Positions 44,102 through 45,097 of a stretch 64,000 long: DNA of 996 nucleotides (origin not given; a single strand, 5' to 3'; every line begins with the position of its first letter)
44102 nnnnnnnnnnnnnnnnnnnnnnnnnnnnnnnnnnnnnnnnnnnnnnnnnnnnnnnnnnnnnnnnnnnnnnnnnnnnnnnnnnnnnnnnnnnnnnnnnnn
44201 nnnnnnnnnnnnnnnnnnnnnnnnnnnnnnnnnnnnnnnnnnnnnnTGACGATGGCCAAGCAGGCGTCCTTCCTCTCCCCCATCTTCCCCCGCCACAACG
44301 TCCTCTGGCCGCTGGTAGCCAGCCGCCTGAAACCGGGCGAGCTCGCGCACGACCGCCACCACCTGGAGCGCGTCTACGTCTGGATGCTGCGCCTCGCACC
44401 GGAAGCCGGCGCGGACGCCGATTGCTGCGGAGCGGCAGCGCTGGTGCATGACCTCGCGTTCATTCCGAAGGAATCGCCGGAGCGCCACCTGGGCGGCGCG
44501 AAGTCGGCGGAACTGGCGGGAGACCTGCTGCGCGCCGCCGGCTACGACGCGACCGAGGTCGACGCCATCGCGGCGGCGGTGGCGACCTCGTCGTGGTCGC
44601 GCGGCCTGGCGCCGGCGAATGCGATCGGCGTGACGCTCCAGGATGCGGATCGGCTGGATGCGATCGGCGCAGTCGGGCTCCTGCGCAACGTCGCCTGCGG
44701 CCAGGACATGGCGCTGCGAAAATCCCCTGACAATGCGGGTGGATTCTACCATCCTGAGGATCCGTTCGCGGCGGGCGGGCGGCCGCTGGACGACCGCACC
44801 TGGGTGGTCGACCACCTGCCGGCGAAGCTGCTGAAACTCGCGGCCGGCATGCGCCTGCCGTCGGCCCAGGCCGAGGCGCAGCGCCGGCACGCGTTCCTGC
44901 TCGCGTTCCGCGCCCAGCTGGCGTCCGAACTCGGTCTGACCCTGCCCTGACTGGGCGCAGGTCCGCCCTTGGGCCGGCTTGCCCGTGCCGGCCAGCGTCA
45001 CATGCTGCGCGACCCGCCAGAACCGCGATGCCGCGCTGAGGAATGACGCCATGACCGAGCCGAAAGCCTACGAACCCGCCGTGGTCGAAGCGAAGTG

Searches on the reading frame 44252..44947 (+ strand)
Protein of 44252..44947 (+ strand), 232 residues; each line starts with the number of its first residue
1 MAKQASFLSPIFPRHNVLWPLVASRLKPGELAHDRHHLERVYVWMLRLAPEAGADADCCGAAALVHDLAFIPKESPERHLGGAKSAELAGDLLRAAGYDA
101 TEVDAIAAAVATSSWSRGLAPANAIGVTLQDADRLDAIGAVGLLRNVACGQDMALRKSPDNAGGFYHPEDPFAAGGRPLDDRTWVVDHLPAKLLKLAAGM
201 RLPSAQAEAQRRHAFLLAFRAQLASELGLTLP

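Call 4: search_protein_families(library=pfam, proteins=[window:44252-44947:+], max_evalue=1)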
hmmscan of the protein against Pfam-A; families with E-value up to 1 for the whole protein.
window:44252-44947:+ (232 aa): 3 families
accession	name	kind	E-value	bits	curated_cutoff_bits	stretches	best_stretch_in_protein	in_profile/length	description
PF01966.28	HD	-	1.1e-05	26.2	22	1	36-137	3-115/116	HD domain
PF00440.29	TetR_N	-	0.05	13.8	24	1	91-113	7-29/47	Bacterial regulatory proteins, tetR family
PF13875.12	DUF4202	-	0.2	11.9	35.1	0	84-116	86-118/183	Domain of unknown function (DUF4202)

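Call 5: search_protein_families(library=ncbifam, proteins=[window:44252-44947:+], max_evalue=1)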
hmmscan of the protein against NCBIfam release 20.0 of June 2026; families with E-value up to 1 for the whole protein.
window:44252-44947:+ (232 aa): 1 family
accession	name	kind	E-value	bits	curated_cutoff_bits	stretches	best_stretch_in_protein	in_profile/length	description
NF007515.0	PRK10119.1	equivalog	1.4e-31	109.8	286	1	30-227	22-212/231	phosphohydrolase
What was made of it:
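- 44252..44950 (+): Resident HD-domain phosphohydrolase of 232 aa (an alternative TTG start lies at 44246). It begins 2 nt after the LRV stop. NCBIfam PRK10119 E 1.4e-31 but below its cut-off (calls 4, 5).
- On YedJ (PRK10119) HD phosphohydrolase (downstream gene): 109.8 bits (call 5).
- Closest known: YedJ-type HD phosphohydrolase. Same: It has an HD domain, and PRK10119 aligns over nearly the whole length at E 1.4e-31 (calls 4, 5).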

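Call 13: find_related_loci(query=window:44252-44947:+, collection=genome_contigs, flank=6000)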
Query window:44252-44947:+ (232 aa) in genome_contigs; peptide patterns used: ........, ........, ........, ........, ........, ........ (x = any residue, [..] = any of these).
525 stretches matched a pattern; 9 encode a relative of the query (tblastn E <= 1e-3); 9 distinct loci.
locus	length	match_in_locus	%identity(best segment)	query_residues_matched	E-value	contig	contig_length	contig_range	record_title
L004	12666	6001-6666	93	11-232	8e-121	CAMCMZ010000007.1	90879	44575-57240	MAG: Candidatus Kuenenia stuttgartiensis isolate AH-24oct19-121 genome assembly, contig: AH-24oct19-C325, whole genome s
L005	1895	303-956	64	7-227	2e-88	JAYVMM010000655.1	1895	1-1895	MAG: Planctomycetota bacterium isolate GL61_DN_concoct_175 GL61_DN_concoct_175_654, whole genome shotgun sequence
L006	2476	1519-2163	50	12-231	7e-57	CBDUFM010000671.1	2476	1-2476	MAG TPA_asm: uncultured bacterium isolate SRR22808126_binner23_Refined_68 genome assembly, contig: ERZ25043457.39108, wh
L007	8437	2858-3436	41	27-228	7e-38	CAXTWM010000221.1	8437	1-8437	MAG TPA_asm: uncultured Armatimonadales bacterium isolate public_SRR13126859_metawrap_bin.2 genome assembly, contig: pub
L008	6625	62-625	41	32-228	4e-36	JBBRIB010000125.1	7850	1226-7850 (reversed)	MAG: Verrucomicrobiales bacterium isolate Co_metawrap_2753 Cmw_2753_k141_14143153_length_7850_cov_9.9953, whole genome s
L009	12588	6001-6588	39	23-227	6e-35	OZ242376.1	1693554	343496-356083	MAG: Nitrosopumilaceae archaeon isolate a7d6ae23-6432-4bdd-9a15-6b0984e7c2b9 genome assembly, chromosome: 1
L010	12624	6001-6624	29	18-229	4e-26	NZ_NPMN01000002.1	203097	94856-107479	Tissierella sp. P1 contig00002, whole genome shotgun sequence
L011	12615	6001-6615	30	18-227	3e-26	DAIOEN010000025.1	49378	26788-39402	MAG TPA_asm: Vulcanimicrobiota bacterium isolate CTOTU7676 NODE_1362_length_49378_cov_21.563652, whole genome shotgun se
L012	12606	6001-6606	29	18-227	7e-26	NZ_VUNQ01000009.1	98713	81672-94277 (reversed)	Tissierella pigra strain WCA3-693-APC-4 seq9, whole genome shotgun sequence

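Call 50: list_cluster_members(proteins=[P0001, window:44252-44947:+])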
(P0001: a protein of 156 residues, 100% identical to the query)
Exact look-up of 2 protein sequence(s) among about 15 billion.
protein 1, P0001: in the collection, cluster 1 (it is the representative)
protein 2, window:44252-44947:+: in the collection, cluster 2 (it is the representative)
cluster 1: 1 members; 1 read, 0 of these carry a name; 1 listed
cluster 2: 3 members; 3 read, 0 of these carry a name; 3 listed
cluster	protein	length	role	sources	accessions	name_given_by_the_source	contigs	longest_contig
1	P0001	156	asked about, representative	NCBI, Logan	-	-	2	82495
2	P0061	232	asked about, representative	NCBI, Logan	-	-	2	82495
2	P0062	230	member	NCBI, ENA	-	-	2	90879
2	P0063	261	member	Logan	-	-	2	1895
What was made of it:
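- Tried and rejected: The organism's name could not be obtained (call 50).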

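Call 69: find_homologous_proteins(query=window:44252-44947:+, max_evalue=1e-30)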
Query window:44252-44947:+ (232 aa): 521 proteins with E <= 1e-30 among 8000 candidates; the best 120 are listed.
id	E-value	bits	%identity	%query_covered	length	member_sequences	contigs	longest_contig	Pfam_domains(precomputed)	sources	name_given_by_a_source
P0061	2.5e-148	510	100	100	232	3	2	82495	PF01966.29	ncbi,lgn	-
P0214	6.2e-86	306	69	93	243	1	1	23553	PF01966.29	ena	-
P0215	1.6e-85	305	69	94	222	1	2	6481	-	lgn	-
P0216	6.9e-84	299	68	93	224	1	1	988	PF01966.29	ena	-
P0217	1.2e-83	299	66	95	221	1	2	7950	-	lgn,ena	-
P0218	1.9e-83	298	70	93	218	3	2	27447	PF01966.29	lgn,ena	-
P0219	5.5e-83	296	68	95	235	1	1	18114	PF01966.29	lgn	-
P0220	9.6e-83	296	66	95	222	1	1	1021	PF01966.29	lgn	-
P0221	1.5e-82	295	67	95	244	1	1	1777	PF01966.29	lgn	-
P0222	2.8e-82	294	67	96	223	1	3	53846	-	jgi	jgi:uncharacterized protein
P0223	3.3e-82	294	67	93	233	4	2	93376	PF01966.29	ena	-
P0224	4.0e-82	294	66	97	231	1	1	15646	-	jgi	jgi:uncharacterized protein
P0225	4.2e-82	293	67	93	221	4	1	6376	-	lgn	-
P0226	4.5e-82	293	67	94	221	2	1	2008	-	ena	-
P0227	5.6e-82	293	68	92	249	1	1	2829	PF01966.29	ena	-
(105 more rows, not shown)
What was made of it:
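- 44252..44950 (+): 521 homologues at E<=1e-30, some named as Planctomycetes MAG proteins (call 69).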

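Call 70: find_encoding_contigs(protein=P0218, flank=4000, max_places=2)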
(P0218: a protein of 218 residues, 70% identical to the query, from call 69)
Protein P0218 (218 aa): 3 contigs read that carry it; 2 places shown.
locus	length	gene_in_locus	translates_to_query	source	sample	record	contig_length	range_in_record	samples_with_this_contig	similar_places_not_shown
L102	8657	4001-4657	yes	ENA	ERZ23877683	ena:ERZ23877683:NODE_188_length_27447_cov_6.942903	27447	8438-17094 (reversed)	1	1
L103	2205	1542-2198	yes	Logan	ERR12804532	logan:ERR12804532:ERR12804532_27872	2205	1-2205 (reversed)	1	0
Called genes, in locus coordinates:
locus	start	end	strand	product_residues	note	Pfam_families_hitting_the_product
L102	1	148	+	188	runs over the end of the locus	PF07638:Sigma70_ECF (weak), PF04542:Sigma70_r2, PF08281:Sigma70_r4_2 (weak), PF04545:Sigma70_r4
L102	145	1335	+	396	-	-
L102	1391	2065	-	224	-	-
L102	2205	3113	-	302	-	-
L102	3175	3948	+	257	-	-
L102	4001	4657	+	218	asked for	PF01966:HD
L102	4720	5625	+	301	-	-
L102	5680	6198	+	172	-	PF02441:Flavoprotein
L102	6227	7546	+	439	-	PF04413:Glycos_transf_N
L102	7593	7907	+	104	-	-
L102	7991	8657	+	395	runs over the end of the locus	PF00438:S-AdoMet_synt_N, PF02772:S-AdoMet_synt_M, PF02773:S-AdoMet_synt_C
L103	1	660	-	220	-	?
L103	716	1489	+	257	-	-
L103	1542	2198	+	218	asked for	PF01966:HD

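Call 71: find_encoding_contigs(protein=P0214, flank=4000, max_places=2)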
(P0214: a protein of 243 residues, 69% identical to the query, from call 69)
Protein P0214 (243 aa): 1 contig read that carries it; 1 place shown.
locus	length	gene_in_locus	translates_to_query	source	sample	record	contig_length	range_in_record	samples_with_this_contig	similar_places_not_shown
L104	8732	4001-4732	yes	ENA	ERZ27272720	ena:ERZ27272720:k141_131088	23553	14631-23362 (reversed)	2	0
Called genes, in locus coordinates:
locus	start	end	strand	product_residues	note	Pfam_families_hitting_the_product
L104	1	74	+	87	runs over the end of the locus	?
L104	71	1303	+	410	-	-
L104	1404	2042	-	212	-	-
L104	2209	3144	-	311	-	-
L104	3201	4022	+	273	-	-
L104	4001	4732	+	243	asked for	PF01966:HD (weak)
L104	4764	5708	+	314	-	-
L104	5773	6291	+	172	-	PF02441:Flavoprotein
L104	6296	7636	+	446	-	PF04413:Glycos_transf_N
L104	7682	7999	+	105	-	-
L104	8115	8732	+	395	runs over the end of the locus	PF00438:S-AdoMet_synt_N, PF02772:S-AdoMet_synt_M, PF02773:S-AdoMet_synt_C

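Call 72: find_encoding_contigs(protein=P0223, flank=4000, max_places=2)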
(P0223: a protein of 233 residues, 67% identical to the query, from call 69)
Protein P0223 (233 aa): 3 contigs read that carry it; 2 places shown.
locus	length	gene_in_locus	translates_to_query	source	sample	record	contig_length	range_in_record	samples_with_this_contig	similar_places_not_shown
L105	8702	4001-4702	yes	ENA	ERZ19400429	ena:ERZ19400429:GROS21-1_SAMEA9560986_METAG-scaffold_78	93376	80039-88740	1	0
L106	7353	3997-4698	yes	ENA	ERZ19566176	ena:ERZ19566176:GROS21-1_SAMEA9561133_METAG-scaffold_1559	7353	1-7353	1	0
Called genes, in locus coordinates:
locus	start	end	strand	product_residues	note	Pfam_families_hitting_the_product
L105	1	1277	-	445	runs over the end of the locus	-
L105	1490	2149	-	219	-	-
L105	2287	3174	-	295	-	-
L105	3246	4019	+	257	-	-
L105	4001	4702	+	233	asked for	PF01966:HD (weak)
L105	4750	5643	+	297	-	-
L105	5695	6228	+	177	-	PF02441:Flavoprotein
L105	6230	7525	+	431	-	PF04413:Glycos_transf_N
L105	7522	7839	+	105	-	-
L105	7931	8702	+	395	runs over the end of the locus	PF00438:S-AdoMet_synt_N, PF02772:S-AdoMet_synt_M, PF02773:S-AdoMet_synt_C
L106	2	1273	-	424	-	?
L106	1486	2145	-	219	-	-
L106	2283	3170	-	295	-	-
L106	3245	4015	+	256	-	-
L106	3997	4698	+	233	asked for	PF01966:HD (weak)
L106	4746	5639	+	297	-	-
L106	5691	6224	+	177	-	PF02441:Flavoprotein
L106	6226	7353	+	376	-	?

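Call 76: search_protein_families(library=padloc, proteins=[window:44252-44947:+], max_evalue=0.01)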
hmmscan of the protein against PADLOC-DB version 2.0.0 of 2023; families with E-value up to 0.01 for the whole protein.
window:44252-44947:+ (232 aa): 0 families
